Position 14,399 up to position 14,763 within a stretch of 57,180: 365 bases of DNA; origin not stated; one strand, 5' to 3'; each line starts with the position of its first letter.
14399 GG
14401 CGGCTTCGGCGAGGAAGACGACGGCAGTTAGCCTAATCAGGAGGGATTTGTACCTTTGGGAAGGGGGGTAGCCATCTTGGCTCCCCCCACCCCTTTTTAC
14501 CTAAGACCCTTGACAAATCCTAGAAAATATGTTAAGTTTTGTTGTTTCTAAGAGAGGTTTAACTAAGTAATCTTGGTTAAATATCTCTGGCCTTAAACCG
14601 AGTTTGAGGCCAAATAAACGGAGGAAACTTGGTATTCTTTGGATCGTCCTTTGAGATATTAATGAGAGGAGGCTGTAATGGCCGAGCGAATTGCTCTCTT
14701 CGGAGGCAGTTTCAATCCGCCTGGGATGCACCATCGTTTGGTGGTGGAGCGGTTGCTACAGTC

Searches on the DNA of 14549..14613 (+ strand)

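Call 68: build_rna_model(alignment_id=A1, structure=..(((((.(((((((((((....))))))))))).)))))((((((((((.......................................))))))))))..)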
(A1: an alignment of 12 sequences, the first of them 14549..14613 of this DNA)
Model R1 built from alignment A1 (12 sequences, 101 columns); structure: as given.
model positions 65; base pairs 26; branch points 1; effective number of sequences 12; information 0.824 bits per position. Calibrated on 0.2 Mb of random sequence (short: E-values are rough).
structure used (alignment columns):
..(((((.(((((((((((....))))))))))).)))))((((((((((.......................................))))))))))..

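Call 69: search_with_rna_model(model_id=R1, sources=[window, L001, L002, L003, L004, L005, L006, L007, L008, L009, L010, L011, L012, L013, L014, L015, L016, L018, L019, L021, L022, L026, L027, L029, L031, L033, L034], max_evalue=10, make_alignment=true)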
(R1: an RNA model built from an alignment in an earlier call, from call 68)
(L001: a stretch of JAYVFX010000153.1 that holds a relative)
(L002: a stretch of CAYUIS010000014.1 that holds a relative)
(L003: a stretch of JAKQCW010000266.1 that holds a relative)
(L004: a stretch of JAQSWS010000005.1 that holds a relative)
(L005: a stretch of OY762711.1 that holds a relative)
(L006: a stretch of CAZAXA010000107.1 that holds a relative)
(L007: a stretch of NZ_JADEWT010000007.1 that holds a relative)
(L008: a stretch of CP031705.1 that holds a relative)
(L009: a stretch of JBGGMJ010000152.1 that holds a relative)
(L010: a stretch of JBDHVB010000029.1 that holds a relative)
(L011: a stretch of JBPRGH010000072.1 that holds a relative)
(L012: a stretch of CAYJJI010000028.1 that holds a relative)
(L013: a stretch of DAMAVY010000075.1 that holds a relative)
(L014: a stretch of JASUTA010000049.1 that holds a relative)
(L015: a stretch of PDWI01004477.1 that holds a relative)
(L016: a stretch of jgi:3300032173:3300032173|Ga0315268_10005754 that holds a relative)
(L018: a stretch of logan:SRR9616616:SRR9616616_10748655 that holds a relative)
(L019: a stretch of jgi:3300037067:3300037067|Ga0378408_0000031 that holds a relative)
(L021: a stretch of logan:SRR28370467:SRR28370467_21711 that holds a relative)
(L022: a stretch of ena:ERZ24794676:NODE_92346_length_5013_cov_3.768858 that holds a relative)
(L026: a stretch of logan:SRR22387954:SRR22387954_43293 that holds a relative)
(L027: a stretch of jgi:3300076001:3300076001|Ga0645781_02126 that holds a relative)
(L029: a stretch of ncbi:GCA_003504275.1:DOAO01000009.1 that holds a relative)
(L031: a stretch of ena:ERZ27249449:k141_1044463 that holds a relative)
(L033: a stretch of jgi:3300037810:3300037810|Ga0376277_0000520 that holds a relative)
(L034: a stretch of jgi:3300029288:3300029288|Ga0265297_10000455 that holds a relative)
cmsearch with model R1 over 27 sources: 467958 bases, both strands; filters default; matches with E-value up to 10: 43.
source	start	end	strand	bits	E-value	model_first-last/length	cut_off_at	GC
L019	17124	17187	+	72.2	2.6e-15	1-65/65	no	0.41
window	14549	14613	+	71.9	3.1e-15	1-65/65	no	0.37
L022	1290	1354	+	71.9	3.1e-15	1-65/65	no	0.37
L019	15493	15556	+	71.3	4.5e-15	1-65/65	no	0.33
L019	14202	14267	+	64.8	2e-13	1-65/65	no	0.45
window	16426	16487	+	63.3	4.6e-13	1-65/65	no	0.37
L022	3167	3228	+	63.3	4.6e-13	1-65/65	no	0.37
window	18223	18284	+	62.9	5.8e-13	1-65/65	no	0.34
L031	18274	18338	+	60.9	2e-12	1-65/65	no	0.38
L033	18274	18338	+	60.9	2e-12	1-65/65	no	0.38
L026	9883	9959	+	58.9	6.2e-12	1-65/65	no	0.56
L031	17206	17265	+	57.2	1.7e-11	1-65/65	no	0.43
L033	17206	17265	+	57.2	1.7e-11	1-65/65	no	0.43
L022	4959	5013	+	53.2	1.8e-10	1-58/65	3'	0.31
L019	12466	12529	+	52.5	2.7e-10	1-65/65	no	0.3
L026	11426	11526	+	50.7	7.5e-10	1-65/65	no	0.56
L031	19827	19889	+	42.4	9.7e-08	1-65/65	no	0.4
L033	19827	19889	+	42.4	9.7e-08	1-65/65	no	0.4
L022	1286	1331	-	30.2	0.00012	1-65/65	no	0.3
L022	4955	4998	-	26.3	0.0012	1-65/65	no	0.27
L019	14166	14243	-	26.3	0.0012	1-65/65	no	0.5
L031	18267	18315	-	25.9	0.0015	1-65/65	no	0.31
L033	18267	18315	-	25.9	0.0015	1-65/65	no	0.31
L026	9881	9924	-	24.2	0.0041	1-65/65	no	0.5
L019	17105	17165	-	24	0.0045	1-65/65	no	0.43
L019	15483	15534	-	20.7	0.031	1-65/65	no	0.4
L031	17240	17276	-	19.4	0.067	1-65/65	no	0.43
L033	17240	17276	-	19.4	0.067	1-65/65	no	0.43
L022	3159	3206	-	18.3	0.12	1-65/65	no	0.31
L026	11422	11467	-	18.3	0.13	1-65/65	no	0.43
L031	3811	3841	-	16.1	0.47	5-38/65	no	0.29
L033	3811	3841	-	16.1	0.47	5-38/65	no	0.29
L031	19817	19866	-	15.7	0.58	1-65/65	no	0.36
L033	19817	19866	-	15.7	0.58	1-65/65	no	0.36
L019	12447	12504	-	15.3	0.75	1-65/65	no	0.26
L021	17431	17499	+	11.4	7.2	1-65/65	no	0.32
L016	9374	9425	+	11.3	7.8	1-65/65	no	0.19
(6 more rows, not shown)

Alignment A2: 43 matches aligned to the model, 138 columns, each read 5' to 3' on its own strand. Consensus structure (alignment columns), stored with it:
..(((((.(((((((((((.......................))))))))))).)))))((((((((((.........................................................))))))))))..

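Call 73: search_with_rna_model(model_id=R1, sources=[L036, L037], max_evalue=10, filters=off, show_alignments=2)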
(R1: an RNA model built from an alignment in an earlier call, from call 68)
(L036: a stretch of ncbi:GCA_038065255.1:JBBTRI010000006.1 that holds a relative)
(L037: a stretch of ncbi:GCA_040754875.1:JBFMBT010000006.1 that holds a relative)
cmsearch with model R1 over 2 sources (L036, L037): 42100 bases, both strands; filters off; matches with E-value up to 10: 4.
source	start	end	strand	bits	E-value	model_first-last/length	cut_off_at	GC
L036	15732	15767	-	17.2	0.022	1-65/65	no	0.39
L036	19279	19348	+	15.1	0.074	1-65/65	no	0.37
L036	19320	19367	-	10.6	1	1-65/65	no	0.44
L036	4131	4187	-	8.1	4.6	1-65/65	no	0.49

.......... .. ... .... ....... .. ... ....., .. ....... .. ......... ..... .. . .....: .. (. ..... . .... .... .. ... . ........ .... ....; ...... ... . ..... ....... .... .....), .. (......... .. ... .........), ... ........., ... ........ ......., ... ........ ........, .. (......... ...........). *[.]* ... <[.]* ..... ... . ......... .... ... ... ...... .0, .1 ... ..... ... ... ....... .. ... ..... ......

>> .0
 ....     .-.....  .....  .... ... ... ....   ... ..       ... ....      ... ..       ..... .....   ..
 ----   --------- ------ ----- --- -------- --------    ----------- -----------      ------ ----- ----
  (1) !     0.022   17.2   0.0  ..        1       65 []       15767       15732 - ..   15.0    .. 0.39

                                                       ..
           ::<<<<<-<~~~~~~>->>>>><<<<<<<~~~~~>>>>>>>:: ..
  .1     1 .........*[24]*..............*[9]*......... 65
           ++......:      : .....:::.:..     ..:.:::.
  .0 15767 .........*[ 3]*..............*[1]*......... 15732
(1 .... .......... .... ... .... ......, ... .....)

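Call 75: search_with_rna_model(model_id=R1, sources=[window, L019, L026, L031, L022], max_evalue=0.000001, make_alignment=true)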
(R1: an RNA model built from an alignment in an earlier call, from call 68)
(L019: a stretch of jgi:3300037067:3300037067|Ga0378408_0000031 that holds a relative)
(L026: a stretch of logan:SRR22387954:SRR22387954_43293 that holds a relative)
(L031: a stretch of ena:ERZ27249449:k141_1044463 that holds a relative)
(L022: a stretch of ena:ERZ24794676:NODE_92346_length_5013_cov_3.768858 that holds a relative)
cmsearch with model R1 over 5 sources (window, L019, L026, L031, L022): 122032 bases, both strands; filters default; matches with E-value up to 0.000001: 15.
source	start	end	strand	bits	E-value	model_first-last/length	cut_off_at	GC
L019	17124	17187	+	72.2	6.8e-16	1-65/65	no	0.41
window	14549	14613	+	71.9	8.2e-16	1-65/65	no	0.37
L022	1290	1354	+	71.9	8.2e-16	1-65/65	no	0.37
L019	15493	15556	+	71.3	1.2e-15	1-65/65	no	0.33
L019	14202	14267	+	64.8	5.2e-14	1-65/65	no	0.45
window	16426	16487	+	63.3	1.2e-13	1-65/65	no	0.37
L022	3167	3228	+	63.3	1.2e-13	1-65/65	no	0.37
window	18223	18284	+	62.9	1.5e-13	1-65/65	no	0.34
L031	18274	18338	+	60.9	5.1e-13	1-65/65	no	0.38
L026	9883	9959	+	58.9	1.6e-12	1-65/65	no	0.56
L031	17206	17265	+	57.2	4.4e-12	1-65/65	no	0.43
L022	4959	5013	+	53.2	4.6e-11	1-58/65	3'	0.31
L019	12466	12529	+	52.5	6.9e-11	1-65/65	no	0.3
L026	11426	11526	+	50.7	2e-10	1-65/65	no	0.56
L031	19827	19889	+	42.4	2.5e-08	1-65/65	no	0.4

Alignment A3: 15 matches aligned to the model, 101 columns, each read 5' to 3' on its own strand. Consensus structure (alignment columns), stored with it:
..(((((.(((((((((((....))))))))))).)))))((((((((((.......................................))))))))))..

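Call 90: search_with_rna_model(model_id=R1, source=L031, start=16249, end=16469, filters=off, max_evalue=10, show_alignments=2)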
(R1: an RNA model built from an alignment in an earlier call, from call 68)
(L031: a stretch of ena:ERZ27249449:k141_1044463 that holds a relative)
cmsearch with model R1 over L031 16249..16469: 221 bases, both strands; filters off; matches with E-value up to 10: 8.
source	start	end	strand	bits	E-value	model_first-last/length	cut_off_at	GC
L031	16283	16336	+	6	0.08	1-65/65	no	0.3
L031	16381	16451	-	4.9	0.15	1-65/65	no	0.24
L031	16305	16358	-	4.4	0.2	1-65/65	no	0.33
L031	16361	16387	+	3.1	0.44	1-65/65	no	0.33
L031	16364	16374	-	-0.3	3.2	16-27/65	no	0.27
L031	16257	16302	-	-0.9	4.5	1-65/65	no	0.48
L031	16455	16464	+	-1.2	5.2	17-26/65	no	0.3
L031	16425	16449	+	-1.4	5.9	5-38/65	no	0.16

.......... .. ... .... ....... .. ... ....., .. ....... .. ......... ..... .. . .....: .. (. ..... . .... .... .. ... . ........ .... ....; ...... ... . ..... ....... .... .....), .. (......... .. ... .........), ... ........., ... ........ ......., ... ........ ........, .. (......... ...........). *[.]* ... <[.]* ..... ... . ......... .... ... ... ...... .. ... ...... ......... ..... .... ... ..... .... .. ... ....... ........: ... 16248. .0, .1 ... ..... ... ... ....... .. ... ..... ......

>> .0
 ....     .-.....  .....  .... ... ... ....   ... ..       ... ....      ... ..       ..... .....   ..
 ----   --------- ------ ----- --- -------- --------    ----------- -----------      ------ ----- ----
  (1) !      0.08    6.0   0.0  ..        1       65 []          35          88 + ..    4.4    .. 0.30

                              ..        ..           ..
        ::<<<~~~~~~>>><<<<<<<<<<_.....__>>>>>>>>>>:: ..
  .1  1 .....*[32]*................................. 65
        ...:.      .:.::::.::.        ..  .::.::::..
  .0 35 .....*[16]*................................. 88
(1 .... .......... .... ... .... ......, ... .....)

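Call 91: search_with_rna_model(model_id=R1, source=L031, start=10676, end=10896, filters=off, max_evalue=10, show_alignments=2)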
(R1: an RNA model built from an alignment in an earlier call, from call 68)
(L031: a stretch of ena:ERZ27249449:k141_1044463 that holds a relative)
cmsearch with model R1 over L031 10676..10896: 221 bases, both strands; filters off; matches with E-value up to 10: 5.
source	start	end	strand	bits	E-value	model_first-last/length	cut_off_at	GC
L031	10812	10862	+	9.1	0.013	1-65/65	no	0.37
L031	10726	10815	-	4.6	0.19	1-65/65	no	0.42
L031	10693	10794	+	2.1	0.76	1-65/65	no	0.35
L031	10816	10866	-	-1.7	7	1-65/65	no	0.35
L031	10679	10702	-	-2.2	9.6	9-34/65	no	0.17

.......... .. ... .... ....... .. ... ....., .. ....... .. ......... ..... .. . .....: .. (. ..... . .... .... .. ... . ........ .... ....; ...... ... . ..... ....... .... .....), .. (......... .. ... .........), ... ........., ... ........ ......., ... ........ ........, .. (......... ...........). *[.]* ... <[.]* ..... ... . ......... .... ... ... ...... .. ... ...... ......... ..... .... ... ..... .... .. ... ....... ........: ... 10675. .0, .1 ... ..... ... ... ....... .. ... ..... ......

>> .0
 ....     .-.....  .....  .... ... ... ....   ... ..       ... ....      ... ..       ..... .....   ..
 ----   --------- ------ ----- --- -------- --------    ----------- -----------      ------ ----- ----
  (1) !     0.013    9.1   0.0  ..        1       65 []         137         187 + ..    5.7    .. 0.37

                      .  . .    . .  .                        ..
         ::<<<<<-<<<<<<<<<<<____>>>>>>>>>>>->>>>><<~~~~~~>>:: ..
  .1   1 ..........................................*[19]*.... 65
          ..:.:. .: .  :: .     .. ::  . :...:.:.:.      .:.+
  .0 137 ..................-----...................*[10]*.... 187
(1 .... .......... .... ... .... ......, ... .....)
